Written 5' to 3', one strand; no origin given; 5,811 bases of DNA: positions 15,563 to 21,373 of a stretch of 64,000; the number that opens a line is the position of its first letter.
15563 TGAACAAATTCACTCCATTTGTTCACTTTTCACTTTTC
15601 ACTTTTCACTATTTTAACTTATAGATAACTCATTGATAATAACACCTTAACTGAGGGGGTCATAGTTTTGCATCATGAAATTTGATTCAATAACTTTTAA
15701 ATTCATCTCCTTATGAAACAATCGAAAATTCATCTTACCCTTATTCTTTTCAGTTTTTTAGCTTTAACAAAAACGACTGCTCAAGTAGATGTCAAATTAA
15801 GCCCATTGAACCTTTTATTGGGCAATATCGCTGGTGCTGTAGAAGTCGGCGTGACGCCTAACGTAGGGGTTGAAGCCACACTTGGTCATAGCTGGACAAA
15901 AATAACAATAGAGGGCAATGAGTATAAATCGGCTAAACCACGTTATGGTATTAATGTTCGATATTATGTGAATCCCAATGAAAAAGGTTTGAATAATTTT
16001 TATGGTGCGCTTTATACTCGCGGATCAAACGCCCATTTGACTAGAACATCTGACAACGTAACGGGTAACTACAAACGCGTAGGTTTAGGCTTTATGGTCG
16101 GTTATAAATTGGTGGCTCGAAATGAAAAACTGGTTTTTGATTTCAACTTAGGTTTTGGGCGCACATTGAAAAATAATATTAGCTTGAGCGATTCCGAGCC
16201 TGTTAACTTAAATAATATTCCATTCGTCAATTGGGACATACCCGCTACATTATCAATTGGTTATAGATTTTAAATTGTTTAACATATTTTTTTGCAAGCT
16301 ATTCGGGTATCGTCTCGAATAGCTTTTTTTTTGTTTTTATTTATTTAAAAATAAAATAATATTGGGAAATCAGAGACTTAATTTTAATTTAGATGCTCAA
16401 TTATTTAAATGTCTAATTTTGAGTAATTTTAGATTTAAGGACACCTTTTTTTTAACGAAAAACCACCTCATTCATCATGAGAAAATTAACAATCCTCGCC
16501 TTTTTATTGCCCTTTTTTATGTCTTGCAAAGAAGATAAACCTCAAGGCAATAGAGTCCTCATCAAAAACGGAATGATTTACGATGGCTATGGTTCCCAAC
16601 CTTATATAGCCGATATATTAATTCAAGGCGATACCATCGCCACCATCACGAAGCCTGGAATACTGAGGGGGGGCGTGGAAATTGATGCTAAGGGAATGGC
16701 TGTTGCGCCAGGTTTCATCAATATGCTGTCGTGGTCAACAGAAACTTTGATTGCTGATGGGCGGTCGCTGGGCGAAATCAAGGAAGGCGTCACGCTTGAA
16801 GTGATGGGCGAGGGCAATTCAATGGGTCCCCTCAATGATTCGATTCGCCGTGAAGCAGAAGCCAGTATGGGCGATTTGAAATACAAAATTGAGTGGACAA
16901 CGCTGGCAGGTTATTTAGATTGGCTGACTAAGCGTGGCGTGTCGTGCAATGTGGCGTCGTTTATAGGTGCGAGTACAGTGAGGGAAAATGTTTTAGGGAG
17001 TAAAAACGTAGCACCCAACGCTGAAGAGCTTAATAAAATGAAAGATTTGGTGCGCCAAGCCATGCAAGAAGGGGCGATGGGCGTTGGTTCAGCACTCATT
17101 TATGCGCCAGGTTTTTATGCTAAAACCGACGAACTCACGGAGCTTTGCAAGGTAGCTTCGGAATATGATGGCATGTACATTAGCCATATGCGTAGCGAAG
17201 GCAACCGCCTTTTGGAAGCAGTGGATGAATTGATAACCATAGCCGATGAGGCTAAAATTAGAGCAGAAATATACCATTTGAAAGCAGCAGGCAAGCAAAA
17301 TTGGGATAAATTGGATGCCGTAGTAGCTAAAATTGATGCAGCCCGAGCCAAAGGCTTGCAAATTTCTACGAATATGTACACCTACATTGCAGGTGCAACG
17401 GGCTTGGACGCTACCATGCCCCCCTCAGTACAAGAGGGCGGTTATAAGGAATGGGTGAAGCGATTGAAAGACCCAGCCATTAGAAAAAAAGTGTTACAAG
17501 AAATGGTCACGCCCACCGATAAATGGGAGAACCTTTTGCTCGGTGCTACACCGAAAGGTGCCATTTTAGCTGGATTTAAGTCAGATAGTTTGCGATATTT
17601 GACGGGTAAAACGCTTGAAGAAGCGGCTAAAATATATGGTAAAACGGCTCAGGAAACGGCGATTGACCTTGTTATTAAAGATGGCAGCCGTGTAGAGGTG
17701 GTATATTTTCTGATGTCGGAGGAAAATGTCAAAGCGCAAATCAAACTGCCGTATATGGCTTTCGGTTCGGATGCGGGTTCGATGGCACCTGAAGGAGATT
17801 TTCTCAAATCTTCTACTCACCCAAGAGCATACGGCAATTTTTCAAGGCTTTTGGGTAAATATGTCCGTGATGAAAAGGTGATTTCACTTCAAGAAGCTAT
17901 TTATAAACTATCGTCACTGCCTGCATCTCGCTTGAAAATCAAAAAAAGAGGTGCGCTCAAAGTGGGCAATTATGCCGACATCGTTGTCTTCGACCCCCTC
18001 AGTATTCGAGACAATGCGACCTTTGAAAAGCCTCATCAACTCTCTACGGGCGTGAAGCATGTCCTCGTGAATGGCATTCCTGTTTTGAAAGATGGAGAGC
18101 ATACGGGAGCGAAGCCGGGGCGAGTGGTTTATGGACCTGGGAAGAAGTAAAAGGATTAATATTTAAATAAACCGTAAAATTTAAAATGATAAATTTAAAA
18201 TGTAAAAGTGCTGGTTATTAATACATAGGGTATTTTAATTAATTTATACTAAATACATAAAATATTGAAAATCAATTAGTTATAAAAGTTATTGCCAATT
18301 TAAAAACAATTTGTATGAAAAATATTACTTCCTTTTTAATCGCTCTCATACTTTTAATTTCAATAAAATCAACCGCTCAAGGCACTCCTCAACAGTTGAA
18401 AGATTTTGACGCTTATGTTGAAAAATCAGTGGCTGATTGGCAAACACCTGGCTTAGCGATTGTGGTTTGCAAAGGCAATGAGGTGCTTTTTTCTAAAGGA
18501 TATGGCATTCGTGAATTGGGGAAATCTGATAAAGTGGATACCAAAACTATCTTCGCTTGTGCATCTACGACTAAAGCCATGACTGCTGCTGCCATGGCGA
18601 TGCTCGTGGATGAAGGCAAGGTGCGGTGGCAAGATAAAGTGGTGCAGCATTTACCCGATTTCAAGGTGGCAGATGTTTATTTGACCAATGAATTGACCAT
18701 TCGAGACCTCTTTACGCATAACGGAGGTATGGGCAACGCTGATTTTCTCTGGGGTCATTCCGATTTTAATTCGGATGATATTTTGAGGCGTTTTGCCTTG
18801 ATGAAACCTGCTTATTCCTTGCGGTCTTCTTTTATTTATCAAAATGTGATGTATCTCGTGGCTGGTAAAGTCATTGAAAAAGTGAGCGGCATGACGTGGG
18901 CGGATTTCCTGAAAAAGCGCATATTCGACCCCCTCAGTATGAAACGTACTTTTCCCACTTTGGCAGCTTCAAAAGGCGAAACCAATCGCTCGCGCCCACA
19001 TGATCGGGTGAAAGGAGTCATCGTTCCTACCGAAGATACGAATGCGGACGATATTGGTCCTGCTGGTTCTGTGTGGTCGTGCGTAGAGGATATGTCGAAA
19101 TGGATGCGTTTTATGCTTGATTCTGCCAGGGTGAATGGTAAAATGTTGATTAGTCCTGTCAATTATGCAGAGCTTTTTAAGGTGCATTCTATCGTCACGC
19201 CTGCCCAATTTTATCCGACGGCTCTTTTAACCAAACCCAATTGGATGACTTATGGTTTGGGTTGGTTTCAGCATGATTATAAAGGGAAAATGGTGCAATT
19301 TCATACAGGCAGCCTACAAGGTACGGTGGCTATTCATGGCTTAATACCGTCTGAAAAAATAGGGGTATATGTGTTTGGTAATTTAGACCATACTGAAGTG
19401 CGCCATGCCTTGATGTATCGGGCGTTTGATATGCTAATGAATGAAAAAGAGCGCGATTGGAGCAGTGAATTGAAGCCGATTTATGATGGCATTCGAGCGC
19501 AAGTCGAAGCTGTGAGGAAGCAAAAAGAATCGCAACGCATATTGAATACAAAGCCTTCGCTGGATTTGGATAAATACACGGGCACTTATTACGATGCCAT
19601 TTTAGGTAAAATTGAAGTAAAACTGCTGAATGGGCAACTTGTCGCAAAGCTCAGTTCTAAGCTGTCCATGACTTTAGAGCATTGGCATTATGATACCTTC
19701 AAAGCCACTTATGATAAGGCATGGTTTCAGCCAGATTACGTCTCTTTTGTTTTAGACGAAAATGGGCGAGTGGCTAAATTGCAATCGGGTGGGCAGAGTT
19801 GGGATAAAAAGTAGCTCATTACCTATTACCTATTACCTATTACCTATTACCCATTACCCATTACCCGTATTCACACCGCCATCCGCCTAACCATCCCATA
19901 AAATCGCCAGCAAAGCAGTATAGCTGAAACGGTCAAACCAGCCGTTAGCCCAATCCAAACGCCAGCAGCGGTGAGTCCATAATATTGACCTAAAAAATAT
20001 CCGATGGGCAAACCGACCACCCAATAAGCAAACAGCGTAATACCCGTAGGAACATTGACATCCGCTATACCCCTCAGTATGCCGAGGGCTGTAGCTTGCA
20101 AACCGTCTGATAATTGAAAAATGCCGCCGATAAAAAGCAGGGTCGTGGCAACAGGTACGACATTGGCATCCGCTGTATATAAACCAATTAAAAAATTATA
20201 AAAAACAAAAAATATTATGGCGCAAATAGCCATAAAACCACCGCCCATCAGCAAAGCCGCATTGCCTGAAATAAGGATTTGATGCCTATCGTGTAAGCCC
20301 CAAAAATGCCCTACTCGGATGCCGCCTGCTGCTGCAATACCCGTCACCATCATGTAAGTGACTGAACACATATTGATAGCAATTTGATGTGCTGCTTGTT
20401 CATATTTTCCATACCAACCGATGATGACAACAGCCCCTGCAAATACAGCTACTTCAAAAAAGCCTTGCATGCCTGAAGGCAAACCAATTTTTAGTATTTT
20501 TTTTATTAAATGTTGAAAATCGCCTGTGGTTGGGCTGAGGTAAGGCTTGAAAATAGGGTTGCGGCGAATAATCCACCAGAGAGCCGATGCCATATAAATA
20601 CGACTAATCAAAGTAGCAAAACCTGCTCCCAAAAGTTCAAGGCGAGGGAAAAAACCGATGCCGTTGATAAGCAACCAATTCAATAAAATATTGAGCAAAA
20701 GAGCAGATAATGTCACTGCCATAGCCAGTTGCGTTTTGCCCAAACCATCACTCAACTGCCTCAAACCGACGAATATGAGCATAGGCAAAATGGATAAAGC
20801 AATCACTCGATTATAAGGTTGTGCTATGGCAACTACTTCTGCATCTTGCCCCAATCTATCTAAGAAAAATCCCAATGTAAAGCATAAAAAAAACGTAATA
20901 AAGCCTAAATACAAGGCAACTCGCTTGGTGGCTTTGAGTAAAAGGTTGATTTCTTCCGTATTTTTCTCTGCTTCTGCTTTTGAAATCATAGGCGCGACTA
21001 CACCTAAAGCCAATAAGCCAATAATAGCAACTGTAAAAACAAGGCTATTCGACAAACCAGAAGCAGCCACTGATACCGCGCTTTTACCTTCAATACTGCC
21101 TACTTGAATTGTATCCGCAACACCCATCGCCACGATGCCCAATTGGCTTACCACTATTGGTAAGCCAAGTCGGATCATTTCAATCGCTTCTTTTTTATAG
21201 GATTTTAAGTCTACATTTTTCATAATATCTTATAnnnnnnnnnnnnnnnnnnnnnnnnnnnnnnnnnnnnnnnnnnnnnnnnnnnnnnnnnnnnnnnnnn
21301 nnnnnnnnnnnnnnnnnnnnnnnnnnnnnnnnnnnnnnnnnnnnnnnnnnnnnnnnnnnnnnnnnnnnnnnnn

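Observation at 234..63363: Hyper-abundant non-palindromic decamer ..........: about one copy per kb, on both strands, inside and outside genes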

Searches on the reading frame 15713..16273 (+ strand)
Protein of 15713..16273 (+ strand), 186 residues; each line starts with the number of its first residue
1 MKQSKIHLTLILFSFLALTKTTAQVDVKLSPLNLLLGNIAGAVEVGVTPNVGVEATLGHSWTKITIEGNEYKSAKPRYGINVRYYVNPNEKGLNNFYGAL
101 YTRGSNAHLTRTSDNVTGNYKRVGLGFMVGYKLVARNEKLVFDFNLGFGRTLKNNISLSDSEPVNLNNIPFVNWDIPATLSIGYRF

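Call 22: search_protein_families(library=pfam, proteins=[window:15713-16273:+], max_evalue=0.00001)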
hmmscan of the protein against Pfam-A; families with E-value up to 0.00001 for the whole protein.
window:15713-16273:+ (186 aa): 1 family
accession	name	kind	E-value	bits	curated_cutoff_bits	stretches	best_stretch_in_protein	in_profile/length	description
PF12099.14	DUF3575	-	8.1e-06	25.7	21.1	0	11-150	4-139/177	Protein of unknown function (DUF3575)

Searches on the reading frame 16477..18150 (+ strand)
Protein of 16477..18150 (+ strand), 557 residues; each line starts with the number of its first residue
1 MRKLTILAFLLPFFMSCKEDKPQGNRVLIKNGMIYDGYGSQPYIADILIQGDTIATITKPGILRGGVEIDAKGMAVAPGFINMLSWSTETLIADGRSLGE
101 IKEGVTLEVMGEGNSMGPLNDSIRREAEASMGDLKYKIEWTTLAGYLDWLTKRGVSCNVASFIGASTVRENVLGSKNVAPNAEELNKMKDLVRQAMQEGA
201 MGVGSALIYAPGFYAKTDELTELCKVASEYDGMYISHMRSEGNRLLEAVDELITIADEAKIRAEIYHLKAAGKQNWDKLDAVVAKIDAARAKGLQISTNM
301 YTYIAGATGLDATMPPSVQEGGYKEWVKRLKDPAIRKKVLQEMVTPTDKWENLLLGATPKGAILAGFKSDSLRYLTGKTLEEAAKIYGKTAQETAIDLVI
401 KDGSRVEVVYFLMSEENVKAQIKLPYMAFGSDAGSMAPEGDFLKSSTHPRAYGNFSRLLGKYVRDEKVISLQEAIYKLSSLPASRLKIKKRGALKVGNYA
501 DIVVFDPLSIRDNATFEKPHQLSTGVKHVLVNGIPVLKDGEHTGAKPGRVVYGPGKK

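Call 22: search_protein_families(library=pfam, proteins=[window:16477-18150:+], max_evalue=0.00001)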
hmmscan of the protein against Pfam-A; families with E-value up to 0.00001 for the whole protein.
window:16477-18150:+ (557 aa): 2 families
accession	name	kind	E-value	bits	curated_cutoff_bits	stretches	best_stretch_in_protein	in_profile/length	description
PF07969.17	Amidohydro_3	-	9.3e-17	62.1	29.7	1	448-536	383-471/472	Amidohydrolase family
PF01979.26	Amidohydro_1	-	3.2e-09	36.9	25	1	415-533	241-342/345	Amidohydrolase family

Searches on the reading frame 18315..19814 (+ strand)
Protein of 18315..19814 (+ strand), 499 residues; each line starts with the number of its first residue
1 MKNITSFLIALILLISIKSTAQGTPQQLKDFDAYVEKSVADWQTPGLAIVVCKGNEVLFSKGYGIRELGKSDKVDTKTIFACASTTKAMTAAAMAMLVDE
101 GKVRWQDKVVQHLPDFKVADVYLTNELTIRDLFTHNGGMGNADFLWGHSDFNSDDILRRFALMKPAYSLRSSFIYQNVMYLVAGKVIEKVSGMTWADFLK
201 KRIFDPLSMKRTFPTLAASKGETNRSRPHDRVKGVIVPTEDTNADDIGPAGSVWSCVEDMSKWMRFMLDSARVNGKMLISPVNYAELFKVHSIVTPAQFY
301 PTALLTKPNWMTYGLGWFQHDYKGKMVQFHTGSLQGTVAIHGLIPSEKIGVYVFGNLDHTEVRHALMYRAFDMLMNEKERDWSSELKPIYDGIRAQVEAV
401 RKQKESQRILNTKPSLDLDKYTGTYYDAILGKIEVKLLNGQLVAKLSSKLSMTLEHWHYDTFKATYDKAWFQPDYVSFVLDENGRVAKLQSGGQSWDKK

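Call 22: search_protein_families(library=pfam, proteins=[window:18315-19814:+], max_evalue=0.00001)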
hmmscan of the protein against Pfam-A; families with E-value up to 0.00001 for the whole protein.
window:18315-19814:+ (499 aa): 2 families
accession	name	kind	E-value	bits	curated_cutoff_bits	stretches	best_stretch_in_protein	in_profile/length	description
PF00144.29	Beta-lactamase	-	5.9e-60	203.6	27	1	31-366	1-319/329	Beta-lactamase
PF11954.13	DUF3471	-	3.2e-16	60.1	29.3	1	408-490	2-87/103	Domain of unknown function (DUF3471)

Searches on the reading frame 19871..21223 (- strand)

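Call 22: search_protein_families(library=pfam, proteins=[window:19871-21223:-], max_evalue=0.00001)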
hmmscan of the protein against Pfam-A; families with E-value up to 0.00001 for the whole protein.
window:19871-21223:- (450 aa): 1 family
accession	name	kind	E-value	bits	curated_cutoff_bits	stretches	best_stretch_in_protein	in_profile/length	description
PF01554.23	MatE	-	5.9e-39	133.8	24.9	2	249-409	1-160/161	MatE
